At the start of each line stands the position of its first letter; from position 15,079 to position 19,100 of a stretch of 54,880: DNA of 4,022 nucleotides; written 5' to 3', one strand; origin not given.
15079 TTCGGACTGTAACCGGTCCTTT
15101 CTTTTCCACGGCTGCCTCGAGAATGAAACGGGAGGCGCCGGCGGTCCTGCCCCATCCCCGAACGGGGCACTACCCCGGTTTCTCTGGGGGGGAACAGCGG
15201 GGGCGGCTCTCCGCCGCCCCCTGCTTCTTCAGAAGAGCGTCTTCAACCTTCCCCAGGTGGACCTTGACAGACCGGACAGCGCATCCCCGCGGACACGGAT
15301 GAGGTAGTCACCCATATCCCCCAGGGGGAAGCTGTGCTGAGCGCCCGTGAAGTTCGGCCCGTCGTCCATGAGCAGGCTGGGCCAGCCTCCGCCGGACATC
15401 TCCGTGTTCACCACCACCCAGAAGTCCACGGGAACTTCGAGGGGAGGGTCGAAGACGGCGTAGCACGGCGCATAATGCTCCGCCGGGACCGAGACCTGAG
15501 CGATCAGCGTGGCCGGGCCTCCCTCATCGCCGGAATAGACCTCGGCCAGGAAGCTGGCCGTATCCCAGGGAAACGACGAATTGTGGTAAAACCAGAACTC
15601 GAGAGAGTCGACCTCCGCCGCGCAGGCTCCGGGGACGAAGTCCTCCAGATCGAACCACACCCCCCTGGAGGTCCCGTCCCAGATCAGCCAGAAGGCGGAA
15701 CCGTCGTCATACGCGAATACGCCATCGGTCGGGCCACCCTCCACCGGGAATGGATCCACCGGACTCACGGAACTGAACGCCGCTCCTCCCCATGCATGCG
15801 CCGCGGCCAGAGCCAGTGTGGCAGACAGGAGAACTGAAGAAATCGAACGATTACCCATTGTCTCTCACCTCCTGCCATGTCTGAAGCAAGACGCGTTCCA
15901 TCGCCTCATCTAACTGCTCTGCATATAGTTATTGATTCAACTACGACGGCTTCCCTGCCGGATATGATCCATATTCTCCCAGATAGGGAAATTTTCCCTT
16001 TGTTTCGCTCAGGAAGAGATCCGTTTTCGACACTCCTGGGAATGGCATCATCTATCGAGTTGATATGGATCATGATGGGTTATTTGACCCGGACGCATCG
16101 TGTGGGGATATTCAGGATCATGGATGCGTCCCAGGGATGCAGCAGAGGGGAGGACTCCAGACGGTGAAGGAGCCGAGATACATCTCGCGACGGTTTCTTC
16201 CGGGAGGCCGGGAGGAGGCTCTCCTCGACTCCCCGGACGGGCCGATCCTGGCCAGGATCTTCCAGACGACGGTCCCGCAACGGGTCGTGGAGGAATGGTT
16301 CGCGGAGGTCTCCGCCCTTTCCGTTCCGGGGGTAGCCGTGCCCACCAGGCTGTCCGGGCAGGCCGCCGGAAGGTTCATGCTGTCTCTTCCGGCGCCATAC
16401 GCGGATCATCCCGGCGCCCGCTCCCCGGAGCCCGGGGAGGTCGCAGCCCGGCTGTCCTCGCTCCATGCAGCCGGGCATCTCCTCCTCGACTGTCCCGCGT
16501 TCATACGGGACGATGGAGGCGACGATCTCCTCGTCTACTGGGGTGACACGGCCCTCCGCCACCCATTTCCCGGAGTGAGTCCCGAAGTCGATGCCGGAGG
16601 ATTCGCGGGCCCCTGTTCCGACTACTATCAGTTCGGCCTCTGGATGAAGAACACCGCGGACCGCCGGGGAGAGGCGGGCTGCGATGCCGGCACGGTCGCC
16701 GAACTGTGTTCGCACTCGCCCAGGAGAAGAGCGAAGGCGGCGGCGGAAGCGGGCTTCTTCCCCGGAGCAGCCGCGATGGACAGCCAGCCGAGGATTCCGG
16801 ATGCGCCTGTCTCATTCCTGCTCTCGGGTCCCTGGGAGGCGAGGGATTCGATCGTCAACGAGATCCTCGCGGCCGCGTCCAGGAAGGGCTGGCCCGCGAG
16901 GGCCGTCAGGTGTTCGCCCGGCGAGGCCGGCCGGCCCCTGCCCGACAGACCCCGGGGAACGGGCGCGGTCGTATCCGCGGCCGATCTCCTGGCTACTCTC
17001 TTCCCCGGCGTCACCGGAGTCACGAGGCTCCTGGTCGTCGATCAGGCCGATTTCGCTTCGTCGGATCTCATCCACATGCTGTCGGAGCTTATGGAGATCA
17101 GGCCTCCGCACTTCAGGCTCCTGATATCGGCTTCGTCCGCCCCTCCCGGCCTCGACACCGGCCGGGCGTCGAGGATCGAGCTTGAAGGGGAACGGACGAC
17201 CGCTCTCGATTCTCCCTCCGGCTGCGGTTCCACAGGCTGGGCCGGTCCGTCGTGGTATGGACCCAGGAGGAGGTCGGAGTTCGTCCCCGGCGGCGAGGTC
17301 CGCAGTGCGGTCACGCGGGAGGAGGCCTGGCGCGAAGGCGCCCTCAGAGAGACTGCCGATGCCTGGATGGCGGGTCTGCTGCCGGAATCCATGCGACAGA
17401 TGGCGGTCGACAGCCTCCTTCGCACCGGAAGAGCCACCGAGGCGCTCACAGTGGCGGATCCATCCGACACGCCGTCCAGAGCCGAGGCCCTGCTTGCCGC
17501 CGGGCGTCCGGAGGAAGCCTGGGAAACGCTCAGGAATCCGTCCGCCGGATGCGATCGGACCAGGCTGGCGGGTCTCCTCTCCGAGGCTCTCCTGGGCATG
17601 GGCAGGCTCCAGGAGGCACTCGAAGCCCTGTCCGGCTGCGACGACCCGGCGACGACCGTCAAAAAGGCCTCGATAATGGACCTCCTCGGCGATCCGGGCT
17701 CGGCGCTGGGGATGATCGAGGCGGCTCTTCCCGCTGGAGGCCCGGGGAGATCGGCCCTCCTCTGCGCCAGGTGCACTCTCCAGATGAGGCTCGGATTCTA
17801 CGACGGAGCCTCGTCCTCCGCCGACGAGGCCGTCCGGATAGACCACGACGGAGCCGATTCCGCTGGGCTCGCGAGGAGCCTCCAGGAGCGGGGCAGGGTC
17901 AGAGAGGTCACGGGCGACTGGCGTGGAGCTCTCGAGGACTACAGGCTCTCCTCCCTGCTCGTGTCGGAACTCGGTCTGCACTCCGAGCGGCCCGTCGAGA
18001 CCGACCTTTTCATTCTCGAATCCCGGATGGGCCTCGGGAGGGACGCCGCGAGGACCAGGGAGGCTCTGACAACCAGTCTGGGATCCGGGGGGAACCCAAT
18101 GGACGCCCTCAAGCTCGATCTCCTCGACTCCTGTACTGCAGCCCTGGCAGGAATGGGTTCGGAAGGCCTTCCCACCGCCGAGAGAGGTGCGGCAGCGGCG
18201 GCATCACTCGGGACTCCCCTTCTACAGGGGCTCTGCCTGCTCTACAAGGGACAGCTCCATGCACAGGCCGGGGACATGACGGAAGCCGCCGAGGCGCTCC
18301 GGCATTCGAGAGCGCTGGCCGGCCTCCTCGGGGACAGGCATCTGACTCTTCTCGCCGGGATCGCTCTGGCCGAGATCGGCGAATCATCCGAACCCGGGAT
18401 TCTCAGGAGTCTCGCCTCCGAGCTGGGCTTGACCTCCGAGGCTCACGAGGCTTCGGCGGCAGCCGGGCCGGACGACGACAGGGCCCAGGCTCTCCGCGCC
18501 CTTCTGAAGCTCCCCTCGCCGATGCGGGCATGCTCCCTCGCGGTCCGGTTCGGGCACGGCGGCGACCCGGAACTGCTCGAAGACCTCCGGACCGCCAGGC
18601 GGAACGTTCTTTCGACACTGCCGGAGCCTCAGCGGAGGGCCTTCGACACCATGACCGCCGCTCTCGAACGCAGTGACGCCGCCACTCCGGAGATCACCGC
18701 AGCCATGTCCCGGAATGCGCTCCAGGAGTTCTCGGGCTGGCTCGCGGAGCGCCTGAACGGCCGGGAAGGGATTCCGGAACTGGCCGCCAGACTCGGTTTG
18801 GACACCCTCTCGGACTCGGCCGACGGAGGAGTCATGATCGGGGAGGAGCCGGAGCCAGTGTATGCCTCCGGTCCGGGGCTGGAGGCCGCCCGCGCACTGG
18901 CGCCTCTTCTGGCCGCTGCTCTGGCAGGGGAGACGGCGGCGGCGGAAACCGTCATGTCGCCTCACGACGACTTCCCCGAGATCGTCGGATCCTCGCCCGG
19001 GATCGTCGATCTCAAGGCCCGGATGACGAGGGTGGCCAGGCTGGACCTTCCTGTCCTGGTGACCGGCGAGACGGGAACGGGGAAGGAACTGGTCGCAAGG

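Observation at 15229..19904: Self-contained divergent unit: sigma54 promoter, small secreted protein and giant atypical enhancer-binding protein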

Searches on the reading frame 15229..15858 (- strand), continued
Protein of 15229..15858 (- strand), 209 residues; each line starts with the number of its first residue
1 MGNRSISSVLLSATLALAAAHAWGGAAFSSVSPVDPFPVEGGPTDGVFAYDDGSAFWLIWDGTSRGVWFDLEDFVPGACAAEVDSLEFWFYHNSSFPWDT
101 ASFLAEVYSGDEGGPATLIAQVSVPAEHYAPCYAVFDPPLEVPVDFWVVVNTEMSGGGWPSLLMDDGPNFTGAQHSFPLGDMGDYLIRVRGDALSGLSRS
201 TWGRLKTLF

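Call 52: search_protein_representatives(alignment_id=A1)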
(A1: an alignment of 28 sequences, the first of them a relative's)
Query: 28 sequences, 203 profile positions. Proteins with E-value up to 0.001 (for the whole library): 168; up to 1e-10: 109; up to 1e-30: 66. The best 150 are listed.
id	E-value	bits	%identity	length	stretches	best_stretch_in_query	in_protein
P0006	8.4e-81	286.8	-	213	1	3-203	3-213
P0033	5.2e-79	280.9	-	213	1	4-203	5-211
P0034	1.5e-73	263.1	-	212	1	1-202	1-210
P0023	7.3e-72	257.6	-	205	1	1-203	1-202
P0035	5.9e-70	251.3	-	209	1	1-203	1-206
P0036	3.7e-65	235.7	-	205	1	1-203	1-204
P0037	4.9e-65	235.3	-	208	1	5-203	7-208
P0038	7.2e-64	231.5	-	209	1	1-203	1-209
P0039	1.7e-63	230.2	-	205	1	1-203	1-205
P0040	2.1e-63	229.9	-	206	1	5-203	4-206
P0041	1.6e-62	227.1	-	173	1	38-203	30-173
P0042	1.3e-61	224.1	-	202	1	8-203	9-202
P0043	2.7e-61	223.1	-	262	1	6-203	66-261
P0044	1.5e-60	220.7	-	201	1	1-203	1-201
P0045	2.4e-57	210.2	-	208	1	16-203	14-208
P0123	1.6e-16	76.9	-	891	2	29-175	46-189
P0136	5.4e-12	62.1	-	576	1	17-189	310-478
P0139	1.3e-10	57.5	-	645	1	29-165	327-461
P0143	3.2e-10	56.3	-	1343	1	25-180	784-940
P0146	2.6e-09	53.3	-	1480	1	28-181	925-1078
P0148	3.4e-09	52.9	-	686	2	8-175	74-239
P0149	5.5e-09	52.2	-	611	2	31-193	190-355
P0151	4.7e-08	49.2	-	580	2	29-163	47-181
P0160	2.5e-07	46.8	-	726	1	23-180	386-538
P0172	8.5e-06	41.8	-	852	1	33-166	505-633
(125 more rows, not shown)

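Call 53: search_protein_families(library=pfam, proteins=[P0123, P0136, P0139, P0148, P0149, P0143, P0146, P0151, P0160, P0172], max_evalue=0.001)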
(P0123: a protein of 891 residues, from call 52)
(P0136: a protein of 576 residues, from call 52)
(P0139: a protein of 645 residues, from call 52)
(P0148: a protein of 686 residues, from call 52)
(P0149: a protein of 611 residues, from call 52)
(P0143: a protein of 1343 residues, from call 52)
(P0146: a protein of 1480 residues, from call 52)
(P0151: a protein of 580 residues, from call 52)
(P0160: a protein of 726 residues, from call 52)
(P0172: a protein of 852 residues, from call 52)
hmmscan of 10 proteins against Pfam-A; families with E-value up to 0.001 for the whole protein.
P0123 (891 aa): 4 families
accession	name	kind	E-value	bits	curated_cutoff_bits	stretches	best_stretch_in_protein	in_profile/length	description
PF13860.13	FlgD_ig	-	1.8e-10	41.1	27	1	817-879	12-76/79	FlgD Ig-like domain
PF18962.6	Por_Secre_tail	-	3.8e-09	37.1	27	1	809-887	2-73/75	Secretion system C-terminal sorting domain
PF07705.17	CARDB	-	1.3e-08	35.4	22.7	0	494-564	18-83/101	CARDB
PF13585.12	CHU_C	-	0.00017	22.1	27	1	825-879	25-74/86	CHU_C Type IX secretion signal domain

P0136 (576 aa): 1 family
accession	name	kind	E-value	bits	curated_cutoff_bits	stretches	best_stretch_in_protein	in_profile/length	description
PF18962.6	Por_Secre_tail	-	2.7e-06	28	27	1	499-574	3-75/75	Secretion system C-terminal sorting domain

P0139 (645 aa): 11 families
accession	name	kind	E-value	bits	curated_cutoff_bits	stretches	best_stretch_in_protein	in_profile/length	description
PF13620.12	CarboxypepD_reg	-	8e-17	61.8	32.3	1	153-233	1-81/82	Carboxypeptidase regulatory-like domain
PF19190.6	BACON_2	-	1e-10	41.8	25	1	79-127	34-80/94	Viral BACON domain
PF18962.6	Por_Secre_tail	-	4.2e-10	40.2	27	1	563-642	2-74/75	Secretion system C-terminal sorting domain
PF13715.12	CarbopepD_reg_2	-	7.6e-08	32.7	32.2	1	155-213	2-57/88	CarboxypepD_reg-like domain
PF22544.2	HYDIN_VesB_CFA65-like_Ig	-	2.6e-07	31.2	25.5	0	488-539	49-97/100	HYDIN/CFA65/VesB-like, Ig-like domain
PF13860.13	FlgD_ig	-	2.4e-06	27.8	27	1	569-634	8-77/79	FlgD Ig-like domain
PF24507.1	Ig_CFAP65_4th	-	6.1e-06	27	27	0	88-115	22-49/76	CFAP65, fourth Ig-like domain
PF23755.1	Ig-like_IP5PC_F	-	1.9e-05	24.9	27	0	89-114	63-88/137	IP5P C-F Ig-like domain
PF14686.12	fn3_3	-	2.7e-05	24.3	24.4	1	175-221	18-67/75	Polysaccharide lyase family 4, domain II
PF22076.2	Cep192_D6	-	0.00053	20.6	35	0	86-136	42-94/101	Cep192 domain 6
PF22902.2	NOMO1-like_9th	-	0.00064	19.9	27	0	156-211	7-60/75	BOS complex subunit NOMO1-like, beta sandwich domain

P0148 (686 aa): 0 families

P0149 (611 aa): 1 family
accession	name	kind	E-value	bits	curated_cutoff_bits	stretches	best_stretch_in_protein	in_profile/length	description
PF18962.6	Por_Secre_tail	-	3.7e-11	43.6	27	1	534-609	3-75/75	Secretion system C-terminal sorting domain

P0143 (1343 aa): 6 families
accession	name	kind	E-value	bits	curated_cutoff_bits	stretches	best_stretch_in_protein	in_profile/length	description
PF18962.6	Por_Secre_tail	-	5.8e-12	46.2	27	1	1267-1339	2-73/75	Secretion system C-terminal sorting domain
PF13620.12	CarboxypepD_reg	-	5.2e-07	30.3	32.3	1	619-698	1-82/82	Carboxypeptidase regulatory-like domain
PF00041.27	fn3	-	2.7e-06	27.9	25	1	59-146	3-69/84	Fibronectin type III domain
PF13585.12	CHU_C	-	8.4e-06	26.3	27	1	1278-1334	17-77/86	CHU_C Type IX secretion signal domain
PF00963.24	Cohesin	-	3.8e-05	24.3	24.1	1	1118-1222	11-108/139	Cohesin domain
PF16656.11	Pur_ac_phosph_N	-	0.0004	21.3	30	0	63-154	3-87/93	Purple acid Phosphatase, N-terminal domain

P0146 (1480 aa): 5 families
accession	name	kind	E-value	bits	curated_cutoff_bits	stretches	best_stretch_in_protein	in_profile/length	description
PF13517.12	FG-GAP_3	-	2.5e-30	105.3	26.9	4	161-221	1-60/61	FG-GAP-like repeat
PF01839.29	FG-GAP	-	1.8e-21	76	22.1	0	100-119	3-22/37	FG-GAP repeat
PF18962.6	Por_Secre_tail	-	1.2e-11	45.2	27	1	1404-1476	2-73/75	Secretion system C-terminal sorting domain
PF00963.24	Cohesin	-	8.4e-06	26.5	24.1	1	1258-1361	14-113/139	Cohesin domain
PF13715.12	CarbopepD_reg_2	-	0.00027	21.3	32.2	1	747-826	2-79/88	CarboxypepD_reg-like domain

P0151 (580 aa): 1 family
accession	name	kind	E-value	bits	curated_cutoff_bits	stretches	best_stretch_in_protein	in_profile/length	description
PF18962.6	Por_Secre_tail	-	2.4e-06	28.1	27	1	498-565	3-67/75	Secretion system C-terminal sorting domain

P0160 (726 aa): 3 families
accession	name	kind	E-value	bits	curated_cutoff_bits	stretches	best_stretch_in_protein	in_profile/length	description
PF01640.23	Peptidase_C10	-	5.3e-59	200.2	26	1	150-336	1-194/194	Peptidase C10 family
PF13734.11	Inhibitor_I69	-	6.1e-20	71.9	25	1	9-104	1-98/98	Spi protease inhibitor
PF18962.6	Por_Secre_tail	-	1.3e-15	57.8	27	1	656-723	1-73/75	Secretion system C-terminal sorting domain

P0172 (852 aa): 4 families
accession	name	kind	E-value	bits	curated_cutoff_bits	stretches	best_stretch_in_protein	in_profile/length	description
PF18962.6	Por_Secre_tail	-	3.9e-13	49.9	27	1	781-851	3-75/75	Secretion system C-terminal sorting domain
PF13365.12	Trypsin_2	-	1.2e-05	26.5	27.6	1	241-414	1-143/144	Trypsin-like peptidase domain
PF11589.14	DUF3244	-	0.00016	22.1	25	1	784-849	27-94/96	Domain of unknown function (DUF3244)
PF00089.32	Trypsin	-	0.00083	19.7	20.6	0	235-436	23-214/220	Trypsin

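Call 62: search_protein_families(library=pfam, proteins=[L071:104-1510:+, L071:7613-8944:+, L071:8938-11898:-, L031:455-1585:+, L031:7085-8461:+, L023:5218-5754:+, L023:6802-8280:+, L023:3470-4795:+], max_evalue=0.001)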
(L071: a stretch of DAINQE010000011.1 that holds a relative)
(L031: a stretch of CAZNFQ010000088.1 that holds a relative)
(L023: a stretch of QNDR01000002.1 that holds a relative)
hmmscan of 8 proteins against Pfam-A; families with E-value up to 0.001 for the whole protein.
L071:104-1510:+ (468 aa): 2 families
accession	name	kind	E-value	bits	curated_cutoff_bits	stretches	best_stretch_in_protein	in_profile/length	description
PF04055.27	Radical_SAM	-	3.1e-16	60.4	29.5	1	173-336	2-160/166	Radical SAM superfamily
PF02310.24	B12-binding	-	5.3e-14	52.5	32.1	1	2-114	2-119/121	B12 binding domain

L071:7613-8944:+ (443 aa): 2 families
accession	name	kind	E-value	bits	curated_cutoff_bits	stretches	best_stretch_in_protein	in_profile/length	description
PF00120.29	Gln-synt_C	-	2.2e-137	458.2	24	1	105-439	2-344/344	Glutamine synthetase, catalytic domain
PF03951.24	Gln-synt_N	-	7.5e-30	102.8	33.4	1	16-97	1-81/82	Glutamine synthetase, beta-Grasp domain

L071:8938-11898:- (986 aa): 2 families
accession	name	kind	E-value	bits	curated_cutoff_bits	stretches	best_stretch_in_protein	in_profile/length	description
PF01326.24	PPDK_N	-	7.4e-38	131.1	27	1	434-805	3-313/328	Pyruvate phosphate dikinase, AMP/ATP-binding domain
PF00072.30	Response_reg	-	3.3e-05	24.4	30.2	0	212-291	11-81/111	Response regulator receiver domain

L031:455-1585:+ (376 aa): 1 family
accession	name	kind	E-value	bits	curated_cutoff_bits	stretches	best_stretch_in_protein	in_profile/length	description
PF04055.27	Radical_SAM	-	1.4e-18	68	29.5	1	81-249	2-165/166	Radical SAM superfamily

L031:7085-8461:+ (458 aa): 2 families
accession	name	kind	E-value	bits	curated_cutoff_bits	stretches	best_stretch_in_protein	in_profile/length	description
PF00120.29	Gln-synt_C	-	2.5e-138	461.3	24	1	120-454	2-344/344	Glutamine synthetase, catalytic domain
PF03951.24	Gln-synt_N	-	1.7e-29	101.7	33.4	1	31-113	1-82/82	Glutamine synthetase, beta-Grasp domain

L023:5218-5754:+ (178 aa): 3 families
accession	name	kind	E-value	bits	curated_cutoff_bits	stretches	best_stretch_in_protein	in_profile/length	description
PF13508.13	Acetyltransf_7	-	7.7e-07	29.8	27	1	91-149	31-83/84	Acetyltransferase (GNAT) domain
PF13673.13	Acetyltransf_10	-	3.5e-06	27.4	23.6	1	93-164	55-124/128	Acetyltransferase (GNAT) domain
PF00583.31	Acetyltransf_1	-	5.4e-06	27.1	20.7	1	87-148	57-116/116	Acetyltransferase (GNAT) family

L023:6802-8280:+ (492 aa): 4 families
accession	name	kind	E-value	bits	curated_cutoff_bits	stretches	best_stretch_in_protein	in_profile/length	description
PF13540.12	RCC1_2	-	9.9e-59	194.2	22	6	248-277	1-30/30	Regulator of chromosome condensation (RCC1) repeat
PF25390.1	WD40_RLD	-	1e-42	147.2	150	1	34-280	3-332/363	RCC1-like domain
PF18962.6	Por_Secre_tail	-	2.2e-06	28.3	27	1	417-481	3-66/75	Secretion system C-terminal sorting domain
PF00415.24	RCC1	-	5.4e-06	27.3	21.7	0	108-122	1-15/50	Regulator of chromosome condensation (RCC1) repeat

L023:3470-4795:+ (441 aa): 4 families
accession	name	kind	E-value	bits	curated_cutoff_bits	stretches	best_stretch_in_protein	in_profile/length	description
PF13440.11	Polysacc_synt_3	-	3.4e-22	79.5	23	1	46-342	2-288/293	Polysaccharide biosynthesis protein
PF01943.22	Polysacc_synt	-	1.4e-12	48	28.2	1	41-293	21-271/274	Polysaccharide biosynthesis protein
PF01554.23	MatE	-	2e-06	28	24.9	1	241-395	6-161/161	MatE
PF03023.19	MurJ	-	1.3e-05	24.5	27.4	1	199-422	168-397/451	Lipid II flippase MurJ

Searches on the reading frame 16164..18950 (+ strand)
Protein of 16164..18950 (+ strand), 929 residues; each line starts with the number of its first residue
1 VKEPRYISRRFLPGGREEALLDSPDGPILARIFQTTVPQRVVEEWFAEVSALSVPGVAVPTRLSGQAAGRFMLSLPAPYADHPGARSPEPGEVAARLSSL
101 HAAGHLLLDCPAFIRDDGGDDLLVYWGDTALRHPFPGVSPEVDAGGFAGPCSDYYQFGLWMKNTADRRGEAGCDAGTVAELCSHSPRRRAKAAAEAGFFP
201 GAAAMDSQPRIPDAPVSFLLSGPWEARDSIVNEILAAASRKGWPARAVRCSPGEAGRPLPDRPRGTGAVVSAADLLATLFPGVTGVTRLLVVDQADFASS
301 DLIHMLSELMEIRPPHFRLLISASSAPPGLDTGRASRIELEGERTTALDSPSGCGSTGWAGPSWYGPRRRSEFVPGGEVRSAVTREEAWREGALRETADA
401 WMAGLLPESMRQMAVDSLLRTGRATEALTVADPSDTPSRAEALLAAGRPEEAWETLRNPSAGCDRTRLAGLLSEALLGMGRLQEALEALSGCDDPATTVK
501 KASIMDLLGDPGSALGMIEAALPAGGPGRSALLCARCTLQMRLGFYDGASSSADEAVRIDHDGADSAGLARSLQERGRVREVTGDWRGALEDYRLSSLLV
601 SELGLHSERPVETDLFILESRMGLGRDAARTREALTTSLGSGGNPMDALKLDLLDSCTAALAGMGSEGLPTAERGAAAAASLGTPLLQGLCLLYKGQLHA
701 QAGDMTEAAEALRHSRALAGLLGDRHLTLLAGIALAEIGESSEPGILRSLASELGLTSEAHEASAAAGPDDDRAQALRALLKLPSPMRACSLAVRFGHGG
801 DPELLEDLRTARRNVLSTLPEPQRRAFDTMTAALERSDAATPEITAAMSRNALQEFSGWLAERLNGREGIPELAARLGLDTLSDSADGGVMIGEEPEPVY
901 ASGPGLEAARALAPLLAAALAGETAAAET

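Call 22: find_homologous_proteins(query=window:16164-18950:+, max_evalue=0.001)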
Query window:16164-18950:+ (929 aa): 3 proteins with E <= 0.001 among 8000 candidates.
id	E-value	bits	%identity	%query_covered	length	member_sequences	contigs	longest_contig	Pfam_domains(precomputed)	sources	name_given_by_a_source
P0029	0.0e+0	2015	99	100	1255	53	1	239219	PF00158.33,PF25601.2,PF14532.13,PF07728.21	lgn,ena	-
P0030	0.0e+0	1464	75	98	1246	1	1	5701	PF00158.33,PF25601.2,PF14532.13,PF07728.21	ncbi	-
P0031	3.1e-265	901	53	99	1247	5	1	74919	PF00158.33,PF25601.2,PF14532.13,PF07728.21,PF07719.24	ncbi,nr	ncbi:MAG: sigma 54-interacting transcriptional regulator [Candidatus Fermentibacter sp.]|nr:sigma 54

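Call 71: find_encoding_contigs(protein=P0029, flank=3000, max_places=4)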
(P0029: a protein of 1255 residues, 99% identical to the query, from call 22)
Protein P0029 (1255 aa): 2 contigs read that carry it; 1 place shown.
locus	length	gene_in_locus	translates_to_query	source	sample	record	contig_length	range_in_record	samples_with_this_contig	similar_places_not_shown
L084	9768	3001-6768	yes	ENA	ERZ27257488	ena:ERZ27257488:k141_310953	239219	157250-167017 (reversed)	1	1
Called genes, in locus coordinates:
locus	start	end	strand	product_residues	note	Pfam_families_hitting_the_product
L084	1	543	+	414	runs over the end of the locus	PF05958:tRNA_U5-meth_tr, PF03602:Cons_hypoth95 (faint)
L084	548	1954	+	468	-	PF14052:Caps_assemb_Wzi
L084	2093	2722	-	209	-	-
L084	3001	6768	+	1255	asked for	PF00158:Sigma54_activat, PF07728:AAA_5 (faint), PF14532:Sigma54_activ_2, PF25601:AAA_lid_14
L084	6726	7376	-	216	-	PF02245:Pur_DNA_glyco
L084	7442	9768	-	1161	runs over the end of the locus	PF04357:TamB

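Call 72: find_encoding_contigs(protein=P0030, flank=6000, max_places=3)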
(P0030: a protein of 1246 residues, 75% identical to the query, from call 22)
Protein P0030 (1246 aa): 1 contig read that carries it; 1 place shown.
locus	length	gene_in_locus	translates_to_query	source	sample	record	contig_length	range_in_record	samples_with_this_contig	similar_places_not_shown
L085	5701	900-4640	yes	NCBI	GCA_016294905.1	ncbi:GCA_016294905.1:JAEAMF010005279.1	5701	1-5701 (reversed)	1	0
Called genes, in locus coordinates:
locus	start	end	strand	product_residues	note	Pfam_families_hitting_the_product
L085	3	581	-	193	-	?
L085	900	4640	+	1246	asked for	PF00158:Sigma54_activat, PF07728:AAA_5 (weak), PF14532:Sigma54_activ_2, PF25601:AAA_lid_14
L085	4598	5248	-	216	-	PF02245:Pur_DNA_glyco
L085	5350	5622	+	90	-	PF13367:PrsW-protease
